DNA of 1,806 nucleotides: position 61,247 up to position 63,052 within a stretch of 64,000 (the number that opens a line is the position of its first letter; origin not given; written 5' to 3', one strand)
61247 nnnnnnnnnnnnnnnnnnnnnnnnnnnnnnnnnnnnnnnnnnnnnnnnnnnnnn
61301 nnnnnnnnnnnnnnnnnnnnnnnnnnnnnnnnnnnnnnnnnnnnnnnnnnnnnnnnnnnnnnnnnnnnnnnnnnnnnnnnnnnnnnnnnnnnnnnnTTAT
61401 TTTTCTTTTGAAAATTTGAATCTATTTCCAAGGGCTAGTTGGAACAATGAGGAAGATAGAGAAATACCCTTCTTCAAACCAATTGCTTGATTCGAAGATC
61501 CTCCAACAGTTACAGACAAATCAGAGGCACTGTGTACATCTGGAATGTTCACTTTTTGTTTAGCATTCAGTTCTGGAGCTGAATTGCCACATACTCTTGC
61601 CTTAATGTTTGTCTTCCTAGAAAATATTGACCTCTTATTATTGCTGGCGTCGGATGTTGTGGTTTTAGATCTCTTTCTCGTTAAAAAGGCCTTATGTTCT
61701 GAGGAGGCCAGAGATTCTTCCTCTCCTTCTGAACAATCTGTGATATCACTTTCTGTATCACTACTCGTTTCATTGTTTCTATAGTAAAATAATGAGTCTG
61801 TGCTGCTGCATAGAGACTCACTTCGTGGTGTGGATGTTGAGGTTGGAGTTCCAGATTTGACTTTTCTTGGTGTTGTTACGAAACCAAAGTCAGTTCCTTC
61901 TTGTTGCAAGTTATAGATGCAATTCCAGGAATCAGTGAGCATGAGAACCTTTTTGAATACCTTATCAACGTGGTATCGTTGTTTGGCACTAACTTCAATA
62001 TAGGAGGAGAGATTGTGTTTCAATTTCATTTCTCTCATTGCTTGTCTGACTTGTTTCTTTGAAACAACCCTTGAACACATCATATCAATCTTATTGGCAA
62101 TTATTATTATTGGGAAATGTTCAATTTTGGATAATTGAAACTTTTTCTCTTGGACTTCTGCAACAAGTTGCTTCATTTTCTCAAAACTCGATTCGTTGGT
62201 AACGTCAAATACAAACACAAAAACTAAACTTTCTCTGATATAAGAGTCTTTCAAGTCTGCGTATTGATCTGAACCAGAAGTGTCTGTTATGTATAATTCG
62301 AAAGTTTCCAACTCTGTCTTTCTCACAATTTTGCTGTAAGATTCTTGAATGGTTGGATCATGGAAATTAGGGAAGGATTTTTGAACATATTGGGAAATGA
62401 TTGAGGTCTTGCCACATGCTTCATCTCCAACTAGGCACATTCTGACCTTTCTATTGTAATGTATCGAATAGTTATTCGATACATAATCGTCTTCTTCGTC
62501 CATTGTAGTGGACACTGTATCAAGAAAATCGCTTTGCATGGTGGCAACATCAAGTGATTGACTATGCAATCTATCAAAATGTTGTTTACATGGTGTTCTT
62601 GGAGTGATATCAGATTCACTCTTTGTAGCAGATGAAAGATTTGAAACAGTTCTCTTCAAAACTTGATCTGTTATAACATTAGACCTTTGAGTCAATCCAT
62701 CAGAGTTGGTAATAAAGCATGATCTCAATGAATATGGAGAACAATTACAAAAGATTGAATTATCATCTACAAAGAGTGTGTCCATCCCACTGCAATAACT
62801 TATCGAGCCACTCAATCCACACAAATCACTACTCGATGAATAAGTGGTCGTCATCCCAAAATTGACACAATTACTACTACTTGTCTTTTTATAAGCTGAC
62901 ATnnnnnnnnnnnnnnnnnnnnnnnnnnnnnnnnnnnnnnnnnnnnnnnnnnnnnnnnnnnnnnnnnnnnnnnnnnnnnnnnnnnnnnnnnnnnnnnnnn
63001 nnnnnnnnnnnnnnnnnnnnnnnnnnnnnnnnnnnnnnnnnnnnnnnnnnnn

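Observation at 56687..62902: Block of two divergent Ras-like GTPases, both lacking the catalytic Gln, bracketing a head-to-head pair of F-box/LRR genes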

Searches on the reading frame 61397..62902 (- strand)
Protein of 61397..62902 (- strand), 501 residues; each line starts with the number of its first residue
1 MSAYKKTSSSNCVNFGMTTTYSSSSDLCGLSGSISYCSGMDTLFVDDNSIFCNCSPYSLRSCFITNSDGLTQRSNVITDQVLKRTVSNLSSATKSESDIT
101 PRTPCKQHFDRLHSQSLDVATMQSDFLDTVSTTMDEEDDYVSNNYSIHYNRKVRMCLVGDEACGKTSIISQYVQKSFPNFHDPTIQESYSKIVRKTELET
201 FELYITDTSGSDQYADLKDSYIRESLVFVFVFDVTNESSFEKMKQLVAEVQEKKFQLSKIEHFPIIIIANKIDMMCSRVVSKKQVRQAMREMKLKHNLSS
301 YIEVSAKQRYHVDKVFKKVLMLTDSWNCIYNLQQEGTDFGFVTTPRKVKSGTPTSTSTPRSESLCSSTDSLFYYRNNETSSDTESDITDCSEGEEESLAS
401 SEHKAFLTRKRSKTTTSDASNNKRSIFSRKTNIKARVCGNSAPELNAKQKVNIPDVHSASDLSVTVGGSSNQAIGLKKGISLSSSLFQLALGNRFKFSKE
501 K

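Call 3: search_protein_families(library=pfam, proteins=[window:61397-62902:-], max_evalue=0.01)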
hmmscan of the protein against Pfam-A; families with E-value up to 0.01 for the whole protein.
window:61397-62902:- (501 aa): 6 families
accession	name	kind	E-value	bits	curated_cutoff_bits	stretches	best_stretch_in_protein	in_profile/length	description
PF00071.28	Ras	-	1.8e-36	125.6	21.6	1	155-320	2-157/162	Ras family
PF08477.19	Roc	-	5e-18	65.9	27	1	155-273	2-119/119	Ras of Complex, Roc, domain of DAPkinase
PF00025.27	Arf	-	4.8e-14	52.6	22.3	1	148-319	10-170/174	ADP-ribosylation factor family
PF00009.33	GTP_EFTU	-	1.5e-05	25.1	26.5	1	196-320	64-183/188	Elongation factor Tu GTP binding domain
PF09439.16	SRPRB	-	9.3e-05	22.3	25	1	152-290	3-135/178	Signal recognition particle receptor beta subunit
PF01926.29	MMR_HSR1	-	0.00041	20.9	21.9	1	155-271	2-113/113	50S ribosome-binding GTPase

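Call 7: find_homologous_proteins(query=window:61397-62902:-, max_evalue=0.00001)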
Query window:61397-62902:- (501 aa): 1 proteins with E <= 0.00001 among 7875 candidates.
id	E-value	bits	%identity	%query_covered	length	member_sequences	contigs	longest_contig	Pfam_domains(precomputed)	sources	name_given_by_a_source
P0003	0.0e+0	1069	98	100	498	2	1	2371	PF00025.28,PF08477.20,PF00009.34,PF00071.29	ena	-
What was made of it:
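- Tried and rejected: It returned only a near-identical allele (call 7).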

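Call 8: search_solved_structures(query=window:61397-62902:-, max_evalue=1e-10, show_alignments=3)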
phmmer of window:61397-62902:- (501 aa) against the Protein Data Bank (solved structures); distinct sequences matched with E-value up to 1e-10: 512 (the best 60 are shown).
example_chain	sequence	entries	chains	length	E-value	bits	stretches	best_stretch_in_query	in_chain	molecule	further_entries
9o0p_A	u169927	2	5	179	2e-23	86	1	154-319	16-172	Ras-related protein M-Ras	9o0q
9b4r_A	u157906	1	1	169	1.1e-22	83.6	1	154-319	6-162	Ras-related protein M-Ras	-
9mez_A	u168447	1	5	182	1.2e-22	83.5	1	154-320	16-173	Ras-related protein M-Ras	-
9c1a_A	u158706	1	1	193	1.5e-22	83.2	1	154-319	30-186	Ras-related protein M-Ras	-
7txh_A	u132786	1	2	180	1.6e-22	83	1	154-319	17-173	Ras-related protein M-Ras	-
7sd0_B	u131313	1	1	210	1.9e-22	82.9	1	154-320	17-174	Ras-related protein M-Ras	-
9c1b_A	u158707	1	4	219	2.1e-22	82.7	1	154-320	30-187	Ras-related protein M-Ras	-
7tvf_E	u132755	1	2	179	2.2e-22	82.6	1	154-319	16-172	Ras-related protein M-Ras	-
7upi_A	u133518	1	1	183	2.3e-22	82.5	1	154-320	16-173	Ras-related protein M-Ras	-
3kko_A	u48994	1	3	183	4e-22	81.8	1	154-319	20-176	Ras-related protein M-Ras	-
3kkp_A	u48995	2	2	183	4.8e-22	81.5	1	154-319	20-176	Ras-related protein M-Ras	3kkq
2ery_A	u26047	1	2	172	5.8e-22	81.2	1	151-321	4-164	Ras-related protein R-Ras2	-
9b4q_A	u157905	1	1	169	6.7e-22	81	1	151-320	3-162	Ras-related protein R-Ras2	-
9b4t_B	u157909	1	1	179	8e-22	80.8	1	154-319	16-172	Ras-related protein M-Ras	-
1x1r_A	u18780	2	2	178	1.1e-21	80.4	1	154-319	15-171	Ras-related protein M-Ras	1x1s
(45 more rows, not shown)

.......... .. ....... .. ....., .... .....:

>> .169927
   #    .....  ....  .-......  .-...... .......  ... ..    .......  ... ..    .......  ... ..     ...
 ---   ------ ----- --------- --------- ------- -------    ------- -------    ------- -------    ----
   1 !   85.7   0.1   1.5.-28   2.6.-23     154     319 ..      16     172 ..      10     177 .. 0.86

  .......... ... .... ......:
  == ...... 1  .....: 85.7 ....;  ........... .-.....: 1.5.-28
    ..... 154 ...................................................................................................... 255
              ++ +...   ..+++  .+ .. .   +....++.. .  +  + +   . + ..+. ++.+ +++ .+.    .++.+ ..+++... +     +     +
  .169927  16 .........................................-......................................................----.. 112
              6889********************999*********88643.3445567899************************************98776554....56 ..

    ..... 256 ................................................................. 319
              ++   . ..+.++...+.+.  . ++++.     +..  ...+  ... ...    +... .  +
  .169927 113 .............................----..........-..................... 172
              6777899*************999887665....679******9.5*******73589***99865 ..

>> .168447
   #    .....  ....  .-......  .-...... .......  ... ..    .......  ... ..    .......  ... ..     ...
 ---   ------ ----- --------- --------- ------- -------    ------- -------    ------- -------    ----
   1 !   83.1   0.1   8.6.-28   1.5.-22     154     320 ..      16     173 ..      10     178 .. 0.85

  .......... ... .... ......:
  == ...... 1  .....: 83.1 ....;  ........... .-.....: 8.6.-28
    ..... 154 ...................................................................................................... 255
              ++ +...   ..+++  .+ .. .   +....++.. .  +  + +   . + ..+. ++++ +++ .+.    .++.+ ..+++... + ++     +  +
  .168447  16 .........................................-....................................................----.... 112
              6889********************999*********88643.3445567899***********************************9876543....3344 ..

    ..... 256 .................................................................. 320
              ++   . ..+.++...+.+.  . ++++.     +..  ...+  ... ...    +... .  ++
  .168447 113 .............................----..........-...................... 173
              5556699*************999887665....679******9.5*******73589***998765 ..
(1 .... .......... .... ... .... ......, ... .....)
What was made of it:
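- The top PDB hits for GT2 include M-Ras chains from SHOC2-MRAS-PP1C entries (call 8).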

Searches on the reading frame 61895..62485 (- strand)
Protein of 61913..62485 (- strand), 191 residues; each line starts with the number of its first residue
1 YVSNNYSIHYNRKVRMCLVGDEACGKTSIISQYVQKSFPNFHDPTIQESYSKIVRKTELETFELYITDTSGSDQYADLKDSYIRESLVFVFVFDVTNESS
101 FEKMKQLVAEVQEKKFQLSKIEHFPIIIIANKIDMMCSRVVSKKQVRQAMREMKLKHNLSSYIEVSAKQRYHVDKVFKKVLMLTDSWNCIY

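Call 21: search_protein_representatives(protein=window:61913-62485:-)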
Query: 191 residues. Proteins with E-value up to 0.001 (for the whole library): 27764; up to 1e-10: 3229; up to 1e-30: 10. The best 150 are listed.
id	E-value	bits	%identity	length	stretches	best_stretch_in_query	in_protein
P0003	2.4e-118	408.3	100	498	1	2-191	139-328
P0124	2.0e-66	239.3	61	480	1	9-191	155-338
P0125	2.4e-47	177.2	28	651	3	9-186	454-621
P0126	8.7e-47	175.4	51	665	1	9-191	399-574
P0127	2.3e-43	164.2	28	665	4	13-151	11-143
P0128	5.3e-37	143.5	31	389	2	10-182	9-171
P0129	4.2e-32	127.6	28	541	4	17-181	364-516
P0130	9.9e-32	126.4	29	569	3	13-168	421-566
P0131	1.2e-31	126.2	28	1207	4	12-100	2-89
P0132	4.9e-31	124.1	31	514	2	13-183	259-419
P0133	2.1e-30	122.0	29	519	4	10-181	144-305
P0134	2.6e-30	121.8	26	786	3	11-182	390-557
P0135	3.2e-30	121.5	26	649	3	14-142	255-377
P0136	1.1e-29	119.7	30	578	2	12-182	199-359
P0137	8.7e-29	116.8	28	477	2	4-179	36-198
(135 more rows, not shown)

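Call 24: find_encoding_contigs(protein=P0126, flank=10000)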
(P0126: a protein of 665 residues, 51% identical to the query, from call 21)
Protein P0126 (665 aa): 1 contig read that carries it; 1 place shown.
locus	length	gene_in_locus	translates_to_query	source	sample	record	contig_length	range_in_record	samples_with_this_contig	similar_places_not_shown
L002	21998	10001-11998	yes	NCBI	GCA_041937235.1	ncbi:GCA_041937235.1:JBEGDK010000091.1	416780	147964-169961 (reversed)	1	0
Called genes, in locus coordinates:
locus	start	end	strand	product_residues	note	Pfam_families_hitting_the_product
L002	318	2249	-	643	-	PF25390:WD40_RLD, PF25384:Alsin_RLD (weak), PF00415:RCC1, PF13540:RCC1_2, PF00415:RCC1, PF13540:RCC1_2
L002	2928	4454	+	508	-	PF23414:Beta-prop_EML_2, PF23775:Beta-prop_RIG_2nd, PF24814:WD40_Prp19 (weak), PF24817:WD40_WDHD1_1st, PF25173:Beta-prop_WDR3_1st, PF25174:Beta-prop_THOC3, PF25175:Beta-prop_WDR5, PF23381:Beta-prop_IFT122_1st, +10 more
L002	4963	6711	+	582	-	-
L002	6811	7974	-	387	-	-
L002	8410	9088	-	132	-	-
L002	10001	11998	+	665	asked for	PF00025:Arf, PF00071:Ras, PF01926:MMR_HSR1, PF08477:Roc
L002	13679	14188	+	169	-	PF00903:Glyoxalase, PF13669:Glyoxalase_4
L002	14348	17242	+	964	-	PF09797:NatB_MDM20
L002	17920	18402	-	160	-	PF00581:Rhodanese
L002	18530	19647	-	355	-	PF08127:Propeptide_C1, PF03051:Peptidase_C1_2 (faint), PF00112:Peptidase_C1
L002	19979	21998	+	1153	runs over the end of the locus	-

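Call 25: find_encoding_contigs(protein=P0124, flank=10000)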
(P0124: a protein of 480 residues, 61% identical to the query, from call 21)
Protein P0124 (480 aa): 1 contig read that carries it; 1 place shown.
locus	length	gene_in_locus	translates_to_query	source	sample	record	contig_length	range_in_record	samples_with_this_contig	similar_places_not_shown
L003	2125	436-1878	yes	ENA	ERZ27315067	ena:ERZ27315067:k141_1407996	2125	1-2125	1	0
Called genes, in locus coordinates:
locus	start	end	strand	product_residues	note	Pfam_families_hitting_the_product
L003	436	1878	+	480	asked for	PF00025:Arf (weak), PF00071:Ras, PF08477:Roc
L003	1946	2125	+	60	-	?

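Call 43: find_homologous_proteins(query=A1, max_evalue=1e-10)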
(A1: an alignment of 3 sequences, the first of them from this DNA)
Query A1 (3 sequences) (197 aa, profile of the alignment): 417 proteins with E <= 1e-10 among 2801 candidates; the best 120 are listed.
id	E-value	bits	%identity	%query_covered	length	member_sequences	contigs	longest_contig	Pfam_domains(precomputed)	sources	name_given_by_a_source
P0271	7.8e-28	115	32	83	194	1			PF00025.28,PF08477.20,PF00009.34,PF03193.23,PF00071.29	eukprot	eukprot:Colp12_sorted_trinity150504_noHs@22062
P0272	7.9e-27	112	31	79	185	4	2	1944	PF00025.28,PF08477.20,PF00009.34,PF03193.23,PF00071.29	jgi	-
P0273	1.0e-26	112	32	83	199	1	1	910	PF01926.30,PF00025.28,PF08477.20,PF00009.34,PF03193.23,PF00071.29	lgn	-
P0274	1.3e-26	111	30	83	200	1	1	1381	PF01926.30,PF00025.28,PF08477.20,PF00009.34,PF03193.23,PF03029.24,PF00071.29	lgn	-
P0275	1.4e-26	111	30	83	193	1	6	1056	PF00025.28,PF08477.20,PF00009.34,PF00071.29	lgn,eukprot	eukprot:m.223333 g.223333 ORF g.223333 m.223333 type:complete len:194 (-) comp16233_c0_seq1:446-1027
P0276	1.6e-26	111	29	88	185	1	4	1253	PF00025.28,PF08477.20,PF00009.34,PF03193.23,PF00071.29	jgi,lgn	-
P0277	1.8e-26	111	30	83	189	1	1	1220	PF01926.30,PF00025.28,PF08477.20,PF00009.34,PF03193.23,PF00071.29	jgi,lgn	-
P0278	3.2e-26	110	32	84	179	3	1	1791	PF00025.28,PF08477.20,PF00009.34,PF03193.23,PF00071.29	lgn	-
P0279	4.2e-26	110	32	77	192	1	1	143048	PF01926.30,PF00025.28,PF08477.20,PF00009.34,PF03193.23,PF00071.29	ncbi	ncbi:hypothetical protein ABK040_007468 [Willaertia magna]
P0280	4.3e-26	110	33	79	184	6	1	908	PF00025.28,PF08477.20,PF00009.34,PF03193.23,PF00071.29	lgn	-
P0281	7.6e-26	109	30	83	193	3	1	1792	PF01926.30,PF00025.28,PF08477.20,PF00009.34,PF03029.24,PF00071.29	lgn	-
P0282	9.0e-26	109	31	79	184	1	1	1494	PF00025.28,PF08477.20,PF00009.34,PF03193.23,PF00071.29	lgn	-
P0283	2.4e-25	107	31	83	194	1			PF00025.28,PF08477.20,PF00009.34,PF03029.24,PF00071.29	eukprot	eukprot:m.28451 g.28451 ORF g.28451 m.28451 type:complete len:195 (+) comp14144_c0_seq1:164-748(+)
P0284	2.8e-25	107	30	83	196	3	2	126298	PF01926.30,PF00025.28,PF08477.20,PF02421.25,PF00009.34,PF03193.23,PF00071.29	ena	-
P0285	3.6e-25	107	29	90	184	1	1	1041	PF00025.28,PF08477.20,PF00009.34,PF00071.29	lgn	-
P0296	2.7e-24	104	29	77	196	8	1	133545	PF01926.30,PF00025.28,PF08477.20,PF00009.34,PF03193.23,PF00071.29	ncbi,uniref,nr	ncbi:hypothetical protein C9374_012314 [Naegleria lovaniensis]|uniref:Ras family small GTPase n=1 Ta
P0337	3.9e-23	100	29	83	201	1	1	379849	PF01926.30,PF00025.28,PF08477.20,PF02421.25,PF00009.34,PF00071.29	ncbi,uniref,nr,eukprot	ncbi:ras family small GTPase [Naegleria gruberi]|uniref:Ras family small GTPase n=1 Tax=Naegleria gr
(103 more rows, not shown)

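Call 85: find_encoding_contigs(protein=P0337, flank=10000, max_places=3)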
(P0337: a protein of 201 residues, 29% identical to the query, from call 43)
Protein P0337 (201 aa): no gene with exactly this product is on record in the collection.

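Call 86: find_encoding_contigs(protein=P0296, flank=10000, max_places=3)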
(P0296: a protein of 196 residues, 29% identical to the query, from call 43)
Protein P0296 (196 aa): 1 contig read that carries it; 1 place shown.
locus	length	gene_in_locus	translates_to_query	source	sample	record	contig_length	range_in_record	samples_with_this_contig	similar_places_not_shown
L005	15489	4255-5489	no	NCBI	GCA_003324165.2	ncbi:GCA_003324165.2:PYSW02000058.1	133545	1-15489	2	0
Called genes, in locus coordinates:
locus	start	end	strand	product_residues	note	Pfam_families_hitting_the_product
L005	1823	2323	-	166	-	PF09849:DUF2076 (weak)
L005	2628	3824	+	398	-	PF00108:Thiolase_N, PF02803:Thiolase_C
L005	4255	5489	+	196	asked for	PF00025:Arf, PF03193:RsgA_GTPase (faint), PF00071:Ras, PF01926:MMR_HSR1 (weak), PF08477:Roc, PF00009:GTP_EFTU (weak)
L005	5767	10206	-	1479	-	PF00668:Condensation (faint), PF00501:AMP-binding, PF13193:AMP-binding_C (faint), PF00550:PP-binding, PF01073:3Beta_HSD, PF01370:Epimerase, PF07993:NAD_binding_4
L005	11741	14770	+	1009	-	-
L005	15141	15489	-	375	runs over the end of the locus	PF00022:Actin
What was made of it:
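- Tried and rejected: One N. lovaniensis Ras locus had no LRR neighbour, which is anecdotal (call 86).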
